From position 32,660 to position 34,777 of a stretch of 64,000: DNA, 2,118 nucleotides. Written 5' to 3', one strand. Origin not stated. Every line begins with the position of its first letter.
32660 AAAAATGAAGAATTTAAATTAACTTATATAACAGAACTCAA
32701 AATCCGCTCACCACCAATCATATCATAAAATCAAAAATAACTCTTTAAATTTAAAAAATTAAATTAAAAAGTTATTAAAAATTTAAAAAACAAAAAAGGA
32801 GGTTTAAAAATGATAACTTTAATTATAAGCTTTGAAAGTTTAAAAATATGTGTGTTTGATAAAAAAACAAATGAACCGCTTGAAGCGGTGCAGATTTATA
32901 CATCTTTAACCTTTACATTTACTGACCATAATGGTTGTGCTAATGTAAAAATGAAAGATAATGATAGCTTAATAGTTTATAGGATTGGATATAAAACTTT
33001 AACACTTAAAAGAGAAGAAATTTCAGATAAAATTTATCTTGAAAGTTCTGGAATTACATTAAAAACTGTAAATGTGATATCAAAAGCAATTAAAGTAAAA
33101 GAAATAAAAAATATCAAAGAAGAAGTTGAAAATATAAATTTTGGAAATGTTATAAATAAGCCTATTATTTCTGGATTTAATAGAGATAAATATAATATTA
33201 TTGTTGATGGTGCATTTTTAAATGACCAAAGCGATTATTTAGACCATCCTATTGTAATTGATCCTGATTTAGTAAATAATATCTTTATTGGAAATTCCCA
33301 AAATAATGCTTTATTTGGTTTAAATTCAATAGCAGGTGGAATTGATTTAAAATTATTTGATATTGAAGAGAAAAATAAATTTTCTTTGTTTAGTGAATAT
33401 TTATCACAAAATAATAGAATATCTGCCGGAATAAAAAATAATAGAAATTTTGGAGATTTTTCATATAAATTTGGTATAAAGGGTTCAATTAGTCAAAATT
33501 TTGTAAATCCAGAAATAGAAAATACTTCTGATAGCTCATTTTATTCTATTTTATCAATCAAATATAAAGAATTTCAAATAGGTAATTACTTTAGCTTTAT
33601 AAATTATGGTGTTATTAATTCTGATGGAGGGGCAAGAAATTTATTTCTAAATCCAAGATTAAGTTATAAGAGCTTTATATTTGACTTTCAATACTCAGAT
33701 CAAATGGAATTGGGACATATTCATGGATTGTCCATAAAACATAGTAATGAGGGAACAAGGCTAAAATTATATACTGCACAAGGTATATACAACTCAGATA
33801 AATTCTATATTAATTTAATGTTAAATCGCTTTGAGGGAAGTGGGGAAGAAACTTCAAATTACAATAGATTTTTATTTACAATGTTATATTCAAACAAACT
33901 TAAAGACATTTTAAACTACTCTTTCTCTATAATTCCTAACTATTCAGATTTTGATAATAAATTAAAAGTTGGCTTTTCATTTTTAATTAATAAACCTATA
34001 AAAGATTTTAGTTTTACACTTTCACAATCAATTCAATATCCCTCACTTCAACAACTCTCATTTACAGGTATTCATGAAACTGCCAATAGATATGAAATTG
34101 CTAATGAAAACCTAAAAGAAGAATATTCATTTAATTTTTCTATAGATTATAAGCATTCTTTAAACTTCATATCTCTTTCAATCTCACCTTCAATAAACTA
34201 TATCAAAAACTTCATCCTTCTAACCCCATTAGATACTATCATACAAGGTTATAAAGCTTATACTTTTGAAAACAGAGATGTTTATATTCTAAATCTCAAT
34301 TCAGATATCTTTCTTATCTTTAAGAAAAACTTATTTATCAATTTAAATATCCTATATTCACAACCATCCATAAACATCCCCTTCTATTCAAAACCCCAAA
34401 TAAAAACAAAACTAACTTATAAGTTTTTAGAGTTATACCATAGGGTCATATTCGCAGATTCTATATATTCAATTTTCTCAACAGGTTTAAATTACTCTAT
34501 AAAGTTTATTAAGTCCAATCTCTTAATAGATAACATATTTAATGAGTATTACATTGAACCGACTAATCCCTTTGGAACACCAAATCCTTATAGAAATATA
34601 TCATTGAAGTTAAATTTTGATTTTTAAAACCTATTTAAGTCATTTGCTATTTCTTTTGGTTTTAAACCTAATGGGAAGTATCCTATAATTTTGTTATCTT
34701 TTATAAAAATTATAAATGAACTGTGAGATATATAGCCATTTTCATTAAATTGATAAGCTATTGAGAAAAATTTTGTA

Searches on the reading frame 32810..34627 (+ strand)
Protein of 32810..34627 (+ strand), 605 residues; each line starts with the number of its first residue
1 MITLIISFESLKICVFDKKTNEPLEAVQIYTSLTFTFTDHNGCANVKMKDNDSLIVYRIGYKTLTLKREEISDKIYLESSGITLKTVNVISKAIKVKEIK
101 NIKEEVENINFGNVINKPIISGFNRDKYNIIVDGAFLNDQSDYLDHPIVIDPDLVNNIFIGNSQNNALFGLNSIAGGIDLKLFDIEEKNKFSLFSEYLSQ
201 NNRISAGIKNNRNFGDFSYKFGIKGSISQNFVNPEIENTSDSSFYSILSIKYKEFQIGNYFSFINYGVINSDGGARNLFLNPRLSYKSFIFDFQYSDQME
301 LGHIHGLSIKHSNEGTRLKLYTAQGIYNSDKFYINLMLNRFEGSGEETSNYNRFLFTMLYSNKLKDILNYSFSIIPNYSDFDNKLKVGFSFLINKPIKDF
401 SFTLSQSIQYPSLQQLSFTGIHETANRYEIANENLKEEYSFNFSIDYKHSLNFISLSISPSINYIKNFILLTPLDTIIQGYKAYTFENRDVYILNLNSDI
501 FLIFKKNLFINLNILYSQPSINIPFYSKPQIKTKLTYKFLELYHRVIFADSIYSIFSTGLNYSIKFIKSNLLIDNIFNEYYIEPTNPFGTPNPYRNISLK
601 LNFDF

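Call 14: search_protein_families(library=ncbifam, proteins=[window:32810-34627:+])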
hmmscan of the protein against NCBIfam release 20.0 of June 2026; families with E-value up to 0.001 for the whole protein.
window:32810-34627:+ (605 aa): 1 family
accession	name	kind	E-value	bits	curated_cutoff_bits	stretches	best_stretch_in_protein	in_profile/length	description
NF038289.1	Zn_piracy_ZnuD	exception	4.8e-06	25.5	950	0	399-475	456-532/685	zinc piracy TonB-dependent receptor ZnuD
